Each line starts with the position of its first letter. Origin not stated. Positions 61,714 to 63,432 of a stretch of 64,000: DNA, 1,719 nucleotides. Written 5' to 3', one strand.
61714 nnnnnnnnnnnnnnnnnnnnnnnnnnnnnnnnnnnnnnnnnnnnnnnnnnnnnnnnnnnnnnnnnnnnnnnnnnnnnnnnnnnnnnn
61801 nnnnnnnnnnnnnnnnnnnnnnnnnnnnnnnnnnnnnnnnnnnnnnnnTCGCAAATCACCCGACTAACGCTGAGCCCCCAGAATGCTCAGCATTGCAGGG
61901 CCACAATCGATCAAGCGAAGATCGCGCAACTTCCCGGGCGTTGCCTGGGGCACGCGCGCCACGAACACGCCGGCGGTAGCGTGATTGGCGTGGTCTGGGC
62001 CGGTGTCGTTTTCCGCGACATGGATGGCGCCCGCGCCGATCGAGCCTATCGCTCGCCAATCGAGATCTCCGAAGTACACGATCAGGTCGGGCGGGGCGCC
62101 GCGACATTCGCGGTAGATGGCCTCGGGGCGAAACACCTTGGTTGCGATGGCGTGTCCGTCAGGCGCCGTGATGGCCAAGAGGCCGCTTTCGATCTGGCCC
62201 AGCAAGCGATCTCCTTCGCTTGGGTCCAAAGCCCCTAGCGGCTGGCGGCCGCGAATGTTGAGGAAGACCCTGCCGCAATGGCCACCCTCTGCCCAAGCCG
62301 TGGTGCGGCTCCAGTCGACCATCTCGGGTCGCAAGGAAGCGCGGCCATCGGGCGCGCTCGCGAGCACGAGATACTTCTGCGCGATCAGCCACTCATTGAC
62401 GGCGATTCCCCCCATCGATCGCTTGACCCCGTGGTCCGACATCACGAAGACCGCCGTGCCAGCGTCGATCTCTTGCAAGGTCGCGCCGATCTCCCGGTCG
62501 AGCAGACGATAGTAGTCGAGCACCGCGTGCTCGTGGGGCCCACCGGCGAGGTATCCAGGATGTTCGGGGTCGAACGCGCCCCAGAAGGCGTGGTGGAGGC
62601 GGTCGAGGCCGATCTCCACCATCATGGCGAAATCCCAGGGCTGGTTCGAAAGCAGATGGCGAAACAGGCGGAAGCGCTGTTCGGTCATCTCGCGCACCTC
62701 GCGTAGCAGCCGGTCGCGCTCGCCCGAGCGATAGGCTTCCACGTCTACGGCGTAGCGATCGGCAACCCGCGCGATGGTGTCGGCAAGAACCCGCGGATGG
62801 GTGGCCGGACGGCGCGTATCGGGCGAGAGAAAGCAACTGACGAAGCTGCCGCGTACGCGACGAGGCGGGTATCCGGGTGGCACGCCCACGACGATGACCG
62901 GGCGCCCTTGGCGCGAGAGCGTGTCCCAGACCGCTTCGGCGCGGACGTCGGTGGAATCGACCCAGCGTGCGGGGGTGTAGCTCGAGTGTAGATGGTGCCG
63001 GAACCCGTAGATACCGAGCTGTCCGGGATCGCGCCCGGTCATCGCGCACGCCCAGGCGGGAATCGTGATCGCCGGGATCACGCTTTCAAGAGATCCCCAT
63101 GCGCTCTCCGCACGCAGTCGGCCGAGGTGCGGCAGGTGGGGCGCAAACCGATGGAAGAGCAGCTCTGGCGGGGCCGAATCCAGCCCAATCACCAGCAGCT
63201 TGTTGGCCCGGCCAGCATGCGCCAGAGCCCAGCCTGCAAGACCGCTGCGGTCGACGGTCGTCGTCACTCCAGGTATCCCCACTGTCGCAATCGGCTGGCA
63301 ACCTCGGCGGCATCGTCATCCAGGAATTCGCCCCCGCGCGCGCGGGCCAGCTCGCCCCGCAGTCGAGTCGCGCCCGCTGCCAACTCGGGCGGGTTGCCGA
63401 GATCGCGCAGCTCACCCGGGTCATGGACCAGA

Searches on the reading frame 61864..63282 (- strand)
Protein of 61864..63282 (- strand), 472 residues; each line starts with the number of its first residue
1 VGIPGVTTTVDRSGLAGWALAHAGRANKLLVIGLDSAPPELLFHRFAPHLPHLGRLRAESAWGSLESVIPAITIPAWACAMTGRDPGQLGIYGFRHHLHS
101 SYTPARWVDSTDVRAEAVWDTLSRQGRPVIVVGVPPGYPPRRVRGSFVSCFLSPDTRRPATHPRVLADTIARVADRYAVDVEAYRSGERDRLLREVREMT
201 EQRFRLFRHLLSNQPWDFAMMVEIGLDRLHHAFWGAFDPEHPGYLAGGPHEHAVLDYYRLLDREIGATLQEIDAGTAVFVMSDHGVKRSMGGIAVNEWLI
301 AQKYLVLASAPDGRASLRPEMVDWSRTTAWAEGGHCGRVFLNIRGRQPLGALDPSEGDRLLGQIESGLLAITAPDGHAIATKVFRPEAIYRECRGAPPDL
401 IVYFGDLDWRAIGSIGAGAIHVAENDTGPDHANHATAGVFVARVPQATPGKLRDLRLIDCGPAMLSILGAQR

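Call 8: search_protein_families(library=pfam, proteins=[window:61864-63282:-], max_evalue=0.01)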
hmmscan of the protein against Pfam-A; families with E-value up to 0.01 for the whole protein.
window:61864-63282:- (472 aa): 1 family
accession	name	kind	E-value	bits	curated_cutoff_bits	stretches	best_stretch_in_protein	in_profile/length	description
PF01663.27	Phosphodiest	-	1.1e-40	140.8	23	1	29-418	1-330/342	Type I phosphodiesterase / nucleotide pyrophosphatase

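Call 9: search_protein_families(library=ncbifam, proteins=[window:61864-63282:-], max_evalue=0.01)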
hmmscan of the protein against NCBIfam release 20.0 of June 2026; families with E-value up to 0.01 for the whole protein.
window:61864-63282:- (472 aa): 1 family
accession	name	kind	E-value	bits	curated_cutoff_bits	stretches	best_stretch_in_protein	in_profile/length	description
TIGR02335.1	hydr_PhnA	equivalog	0.00091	18.4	407.55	0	29-132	15-119/408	phosphonoacetate hydrolase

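Call 58: find_homologous_proteins(query=window:61864-63267:-)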
Query window:61864-63267:- (467 aa): 5859 proteins with E <= 0.001 among 8000 candidates; the best 120 are listed.
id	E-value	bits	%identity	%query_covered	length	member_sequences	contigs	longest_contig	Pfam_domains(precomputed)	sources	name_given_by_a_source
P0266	0.0e+0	1080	100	100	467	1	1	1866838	PF01663.28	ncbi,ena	-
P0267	3.4e-258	875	80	100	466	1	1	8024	PF01663.28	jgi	jgi:predicted AlkP superfamily phosphohydrolase/phosphomutase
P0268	1.5e-253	860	79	100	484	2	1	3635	PF01663.28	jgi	jgi:predicted AlkP superfamily phosphohydrolase/phosphomutase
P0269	1.1e-251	854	79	100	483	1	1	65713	PF01663.28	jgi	jgi:predicted AlkP superfamily phosphohydrolase/phosphomutase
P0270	7.2e-251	851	80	98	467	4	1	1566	PF01663.28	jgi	jgi:predicted AlkP superfamily phosphohydrolase/phosphomutase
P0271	1.4e-249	847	78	100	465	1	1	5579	PF01663.28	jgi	jgi:predicted AlkP superfamily phosphohydrolase/phosphomutase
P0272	1.1e-248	844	81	96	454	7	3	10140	PF01663.28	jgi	-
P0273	5.9e-247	838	76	99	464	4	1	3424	PF01663.28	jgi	-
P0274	3.5e-245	832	77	99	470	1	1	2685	PF01663.28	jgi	jgi:predicted AlkP superfamily phosphohydrolase/phosphomutase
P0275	6.3e-237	805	75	98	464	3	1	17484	PF01663.28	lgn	-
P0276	4.4e-233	792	74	98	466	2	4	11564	PF01663.28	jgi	jgi:predicted AlkP superfamily phosphohydrolase/phosphomutase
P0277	2.4e-211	721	69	98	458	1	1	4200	PF01663.28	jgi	jgi:predicted AlkP superfamily phosphohydrolase/phosphomutase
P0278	2.3e-199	681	72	87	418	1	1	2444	PF01663.28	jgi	jgi:predicted AlkP superfamily phosphohydrolase/phosphomutase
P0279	2.7e-181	622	60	96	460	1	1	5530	PF01663.28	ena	-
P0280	7.8e-178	610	61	95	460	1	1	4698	PF01663.28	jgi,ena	-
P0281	9.5e-175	600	59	97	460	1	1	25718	PF01663.28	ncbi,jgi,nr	ncbi:MAG: alkaline phosphatase family protein [Deltaproteobacteria bacterium]|nr:alkaline phosphatas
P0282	1.2e-173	596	59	94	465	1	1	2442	PF01663.28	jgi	jgi:predicted AlkP superfamily phosphohydrolase/phosphomutase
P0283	8.0e-172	590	57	96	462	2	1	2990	PF01663.28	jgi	-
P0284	1.1e-169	583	57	96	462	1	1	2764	PF01663.28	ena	-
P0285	2.9e-169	582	55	96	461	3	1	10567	PF01663.28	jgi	jgi:predicted AlkP superfamily phosphohydrolase/phosphomutase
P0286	7.7e-167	574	55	95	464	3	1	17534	PF01663.28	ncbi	-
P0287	4.2e-166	571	55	95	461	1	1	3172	PF01663.28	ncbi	-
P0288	1.2e-165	570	56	95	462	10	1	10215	PF01663.28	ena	-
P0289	3.2e-165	569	55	95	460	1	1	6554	PF01663.28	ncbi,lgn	-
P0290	4.3e-165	568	55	96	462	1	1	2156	PF01663.28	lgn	-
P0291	1.0e-164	567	54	96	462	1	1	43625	PF01663.28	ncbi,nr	ncbi:MAG: alkaline phosphatase family protein [Chloroflexi bacterium]|nr:alkaline phosphatase family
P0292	1.4e-164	566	56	95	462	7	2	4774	PF01663.28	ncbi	ncbi:MAG: alkaline phosphatase family protein [Dehalococcoidia bacterium]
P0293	2.4e-164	566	55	95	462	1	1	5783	PF01663.28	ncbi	ncbi:MAG: alkaline phosphatase family protein [Dehalococcoidia bacterium]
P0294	3.0e-164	565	56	96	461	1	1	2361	PF01663.28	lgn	-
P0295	5.8e-164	564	56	95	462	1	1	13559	PF01663.28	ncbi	-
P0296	2.2e-163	562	56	94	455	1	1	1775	PF01663.28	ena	-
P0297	2.4e-163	562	56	94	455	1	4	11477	PF01663.28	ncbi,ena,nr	ncbi:MAG: alkaline phosphatase family protein [Chloroflexi bacterium]|nr:alkaline phosphatase family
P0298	3.0e-163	562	55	96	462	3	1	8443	PF01663.28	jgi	jgi:predicted AlkP superfamily phosphohydrolase/phosphomutase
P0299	5.1e-163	561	54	96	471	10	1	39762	PF01663.28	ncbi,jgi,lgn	-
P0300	9.3e-163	560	56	94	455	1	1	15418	PF01663.28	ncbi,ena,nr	ncbi:MAG: alkaline phosphatase family protein [Chloroflexi bacterium]|nr:alkaline phosphatase family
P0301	1.0e-162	560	56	94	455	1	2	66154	PF01663.28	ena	-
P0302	3.2e-162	559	55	95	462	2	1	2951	PF01663.28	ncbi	-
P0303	4.5e-162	558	55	94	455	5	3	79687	PF01663.28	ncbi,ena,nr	ncbi:MAG: alkaline phosphatase family protein [Chloroflexi bacterium]|nr:alkaline phosphatase family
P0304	1.3e-161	557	55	94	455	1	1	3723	PF01663.28,PF00884.29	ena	-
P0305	1.9e-161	556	53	95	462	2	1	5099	PF01663.28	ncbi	-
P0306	2.2e-161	556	54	96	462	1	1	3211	PF01663.28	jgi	jgi:predicted AlkP superfamily phosphohydrolase/phosphomutase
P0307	5.1e-161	555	55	96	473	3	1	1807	PF01663.28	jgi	-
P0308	5.9e-161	554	54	95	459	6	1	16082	PF01663.28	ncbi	ncbi:MAG TPA: alkaline phosphatase family protein [Dehalococcoidia bacterium]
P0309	6.7e-161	554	54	95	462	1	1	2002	PF01663.28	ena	-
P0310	2.1e-160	553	53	98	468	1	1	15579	PF01663.28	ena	-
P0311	2.3e-160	552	54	96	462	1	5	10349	PF01663.28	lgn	-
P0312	3.2e-160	552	55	94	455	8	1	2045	PF01663.28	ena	-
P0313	4.4e-160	552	54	94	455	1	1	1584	PF01663.28,PF00884.29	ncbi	-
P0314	9.0e-160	551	56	95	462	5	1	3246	PF01663.28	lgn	-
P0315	1.0e-159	550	53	96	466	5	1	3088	PF01663.28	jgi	jgi:predicted AlkP superfamily phosphohydrolase/phosphomutase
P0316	1.6e-159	550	53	95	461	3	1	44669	PF01663.28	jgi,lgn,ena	-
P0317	1.8e-159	550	54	96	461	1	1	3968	PF01663.28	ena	-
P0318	2.3e-159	549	55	94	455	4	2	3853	PF01663.28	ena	-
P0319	4.7e-159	548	53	95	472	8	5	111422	PF01663.28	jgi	jgi:predicted AlkP superfamily phosphohydrolase/phosphomutase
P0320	6.1e-159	548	52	95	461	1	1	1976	PF01663.28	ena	-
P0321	7.5e-159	548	53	95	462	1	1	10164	PF01663.28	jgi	jgi:predicted AlkP superfamily phosphohydrolase/phosphomutase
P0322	8.1e-159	547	55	95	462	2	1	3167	PF01663.28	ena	-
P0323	8.9e-159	547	52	95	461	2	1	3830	PF01663.28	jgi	jgi:predicted AlkP superfamily phosphohydrolase/phosphomutase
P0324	3.5e-158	545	54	94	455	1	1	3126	PF01663.28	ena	-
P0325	3.5e-158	545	53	96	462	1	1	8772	PF01663.28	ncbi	ncbi:MAG: alkaline phosphatase family protein [Dehalococcoidia bacterium]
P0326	1.2e-157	544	55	95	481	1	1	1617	PF01663.28,PF00884.29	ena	-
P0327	1.9e-157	543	54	95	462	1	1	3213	PF01663.28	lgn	-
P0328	3.4e-157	542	53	95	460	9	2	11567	PF01663.28,PF00884.29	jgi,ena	-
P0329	9.7e-157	541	53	96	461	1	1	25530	PF01663.28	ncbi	-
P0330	1.8e-156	540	53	95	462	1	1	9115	PF01663.28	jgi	jgi:predicted AlkP superfamily phosphohydrolase/phosphomutase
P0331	2.4e-156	539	53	96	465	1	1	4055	PF01663.28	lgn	-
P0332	2.7e-156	539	53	96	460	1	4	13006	PF01663.28,PF00884.29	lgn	-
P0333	3.4e-156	539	53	96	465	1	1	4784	PF01663.28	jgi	jgi:predicted AlkP superfamily phosphohydrolase/phosphomutase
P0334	7.5e-156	538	53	95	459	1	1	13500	PF01663.28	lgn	-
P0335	8.0e-156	538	56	95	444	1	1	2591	PF01663.28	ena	-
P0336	6.6e-155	535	52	95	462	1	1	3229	PF01663.28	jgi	jgi:predicted AlkP superfamily phosphohydrolase/phosphomutase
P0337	9.8e-154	531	53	94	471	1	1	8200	PF01663.28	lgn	-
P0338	3.6e-153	529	52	94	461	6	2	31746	PF01663.28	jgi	jgi:predicted AlkP superfamily phosphohydrolase/phosphomutase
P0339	4.6e-153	528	52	96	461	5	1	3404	PF01663.28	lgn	-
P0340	4.9e-153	528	53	96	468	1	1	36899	PF01663.28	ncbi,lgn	ncbi:MAG: alkaline phosphatase family protein [bacterium]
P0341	5.2e-153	528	51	96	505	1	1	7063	PF01663.28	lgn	-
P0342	2.3e-152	526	52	94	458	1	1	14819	PF01663.28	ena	-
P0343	2.8e-152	526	52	95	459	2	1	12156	PF01663.28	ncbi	-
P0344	4.5e-152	525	51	96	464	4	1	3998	PF01663.28,PF00884.29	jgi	jgi:predicted AlkP superfamily phosphohydrolase/phosphomutase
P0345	4.7e-152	525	50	96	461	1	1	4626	PF01663.28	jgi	jgi:predicted AlkP superfamily phosphohydrolase/phosphomutase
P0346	4.9e-152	525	52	94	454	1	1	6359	PF01663.28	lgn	-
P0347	7.0e-152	525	56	88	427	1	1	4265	PF01663.28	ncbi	-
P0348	1.0e-151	524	50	95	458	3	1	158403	PF01663.28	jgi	-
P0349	1.3e-151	524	55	87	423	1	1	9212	PF01663.28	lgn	-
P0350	4.0e-151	522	51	95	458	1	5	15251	PF01663.28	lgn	-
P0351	6.9e-151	521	52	95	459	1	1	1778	PF01663.28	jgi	jgi:predicted AlkP superfamily phosphohydrolase/phosphomutase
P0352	9.1e-151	521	52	95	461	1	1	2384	PF01663.28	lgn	-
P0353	7.8e-150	518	51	95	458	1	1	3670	PF01663.28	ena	-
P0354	8.4e-150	518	55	88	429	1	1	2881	PF01663.28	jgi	jgi:predicted AlkP superfamily phosphohydrolase/phosphomutase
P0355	2.3e-148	513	51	94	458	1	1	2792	PF01663.28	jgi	jgi:predicted AlkP superfamily phosphohydrolase/phosphomutase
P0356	4.3e-148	512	49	96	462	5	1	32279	PF01663.28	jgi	-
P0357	4.6e-148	512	49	95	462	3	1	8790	PF01663.28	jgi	-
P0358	7.1e-148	511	49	96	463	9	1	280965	PF01663.28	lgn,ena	-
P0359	8.7e-148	511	49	95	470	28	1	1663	PF01663.28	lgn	-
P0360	9.2e-148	511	48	96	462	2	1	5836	PF01663.28,PF00884.29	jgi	jgi:predicted AlkP superfamily phosphohydrolase/phosphomutase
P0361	1.3e-147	510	54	88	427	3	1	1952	PF01663.28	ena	-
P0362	1.5e-147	510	52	96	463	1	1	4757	PF01663.28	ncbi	-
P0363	3.0e-147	509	49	95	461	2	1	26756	PF01663.28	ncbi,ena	-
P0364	3.0e-147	509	50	95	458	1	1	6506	PF01663.28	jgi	jgi:predicted AlkP superfamily phosphohydrolase/phosphomutase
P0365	3.7e-147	509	49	95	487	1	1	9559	PF01663.28,PF00884.29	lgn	-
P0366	3.2e-146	506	48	95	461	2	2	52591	PF01663.28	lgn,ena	-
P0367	3.5e-146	506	50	96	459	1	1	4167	PF01663.28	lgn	-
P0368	4.0e-146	506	47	95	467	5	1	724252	PF01663.28,PF00884.29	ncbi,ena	-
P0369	5.9e-146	505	55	85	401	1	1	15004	PF01663.28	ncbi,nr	ncbi:MAG: alkaline phosphatase family protein, partial [Chloroflexi bacterium]|nr:alkaline phosphata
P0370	6.3e-146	505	48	95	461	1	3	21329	PF01663.28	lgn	-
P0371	1.5e-145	504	49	95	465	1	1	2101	PF01663.28,PF00884.29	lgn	-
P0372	2.3e-145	503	49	95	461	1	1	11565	PF01663.28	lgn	-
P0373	2.9e-145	503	50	95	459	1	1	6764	PF01663.28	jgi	jgi:predicted AlkP superfamily phosphohydrolase/phosphomutase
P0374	3.4e-145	502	49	96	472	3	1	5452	PF01663.28,PF00884.29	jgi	-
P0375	4.8e-145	502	47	95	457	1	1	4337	PF01663.28,PF00884.29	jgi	jgi:predicted AlkP superfamily phosphohydrolase/phosphomutase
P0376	1.2e-144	501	49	95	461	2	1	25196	PF01663.28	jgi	-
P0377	1.6e-144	500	49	95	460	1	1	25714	PF01663.28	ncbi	-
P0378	1.8e-144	500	48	99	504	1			PF01663.28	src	-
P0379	2.2e-144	500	50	95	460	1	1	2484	PF01663.28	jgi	jgi:predicted AlkP superfamily phosphohydrolase/phosphomutase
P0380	2.3e-144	500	48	95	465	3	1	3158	PF01663.28,PF00884.29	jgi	jgi:predicted AlkP superfamily phosphohydrolase/phosphomutase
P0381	3.7e-144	499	49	95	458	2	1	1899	PF01663.28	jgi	jgi:predicted AlkP superfamily phosphohydrolase/phosphomutase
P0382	4.5e-144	499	47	95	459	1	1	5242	PF01663.28,PF00884.29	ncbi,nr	ncbi:MAG: alkaline phosphatase family protein [candidate division NC10 bacterium]|nr:alkaline phosph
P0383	4.8e-144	499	47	95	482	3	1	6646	PF01663.28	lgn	-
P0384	6.9e-144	498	49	95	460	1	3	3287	PF01663.28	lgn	-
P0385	8.7e-144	498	48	95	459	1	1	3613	PF01663.28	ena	-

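Call 59: find_encoding_contigs(protein=P0269, flank=10000, max_places=1)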
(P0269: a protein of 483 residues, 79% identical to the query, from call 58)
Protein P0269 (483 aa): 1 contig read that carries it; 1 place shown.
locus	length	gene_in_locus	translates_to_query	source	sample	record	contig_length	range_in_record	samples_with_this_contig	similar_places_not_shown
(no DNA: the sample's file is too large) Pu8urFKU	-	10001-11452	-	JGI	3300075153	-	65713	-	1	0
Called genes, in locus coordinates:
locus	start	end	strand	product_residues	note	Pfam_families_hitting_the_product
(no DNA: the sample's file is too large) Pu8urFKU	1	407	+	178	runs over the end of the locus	PF13690:CheX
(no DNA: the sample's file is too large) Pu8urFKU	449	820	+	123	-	PF00072:Response_reg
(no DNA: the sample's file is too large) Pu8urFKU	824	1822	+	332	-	-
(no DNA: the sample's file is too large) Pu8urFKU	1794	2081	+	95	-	-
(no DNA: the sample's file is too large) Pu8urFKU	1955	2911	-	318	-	PF02558:ApbA, PF08546:ApbA_C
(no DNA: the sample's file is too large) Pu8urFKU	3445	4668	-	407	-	-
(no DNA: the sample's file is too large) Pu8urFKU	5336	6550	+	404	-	-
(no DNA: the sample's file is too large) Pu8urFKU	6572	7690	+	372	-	PF04055:Radical_SAM, PF13186:SPASM (weak)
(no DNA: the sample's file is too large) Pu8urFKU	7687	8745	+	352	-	PF04055:Radical_SAM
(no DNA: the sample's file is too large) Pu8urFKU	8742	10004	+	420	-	PF00884:Sulfatase, PF16347:SGSH_C (faint)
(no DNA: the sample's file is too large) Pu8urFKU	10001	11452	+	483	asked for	PF01663:Phosphodiest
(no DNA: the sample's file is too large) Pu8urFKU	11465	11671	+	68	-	-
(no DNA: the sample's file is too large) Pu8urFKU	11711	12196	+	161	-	PF00903:Glyoxalase (weak), PF06983:3-dmu-9_3-mt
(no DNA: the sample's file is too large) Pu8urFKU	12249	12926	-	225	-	-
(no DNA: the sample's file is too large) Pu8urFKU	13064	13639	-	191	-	PF25601:AAA_lid_14 (weak)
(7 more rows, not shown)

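Call 60: find_encoding_contigs(protein=P0275, flank=10000, max_places=1)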
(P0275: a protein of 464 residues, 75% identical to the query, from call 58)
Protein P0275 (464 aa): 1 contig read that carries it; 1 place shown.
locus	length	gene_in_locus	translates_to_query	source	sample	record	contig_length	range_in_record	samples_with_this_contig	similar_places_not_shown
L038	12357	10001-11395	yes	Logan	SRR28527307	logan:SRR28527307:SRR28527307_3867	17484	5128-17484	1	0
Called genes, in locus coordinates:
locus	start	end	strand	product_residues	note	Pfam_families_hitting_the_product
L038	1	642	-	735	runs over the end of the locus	PF07095:IgaA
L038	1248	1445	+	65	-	PF02637:GatB_Yqey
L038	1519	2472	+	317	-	PF08818:DUF1801, PF08002:DUF1697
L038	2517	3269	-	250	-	PF01471:PG_binding_1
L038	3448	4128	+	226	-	-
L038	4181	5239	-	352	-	PF00248:Aldo_ket_red, PF13183:Fer4_8 (faint), PF13187:Fer4_9 (weak), PF13534:Fer4_17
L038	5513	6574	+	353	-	-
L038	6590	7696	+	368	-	PF04055:Radical_SAM, PF13186:SPASM (weak)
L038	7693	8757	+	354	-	PF04055:Radical_SAM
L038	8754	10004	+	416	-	PF00884:Sulfatase, PF16347:SGSH_C (faint)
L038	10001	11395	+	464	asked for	PF01663:Phosphodiest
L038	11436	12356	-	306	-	?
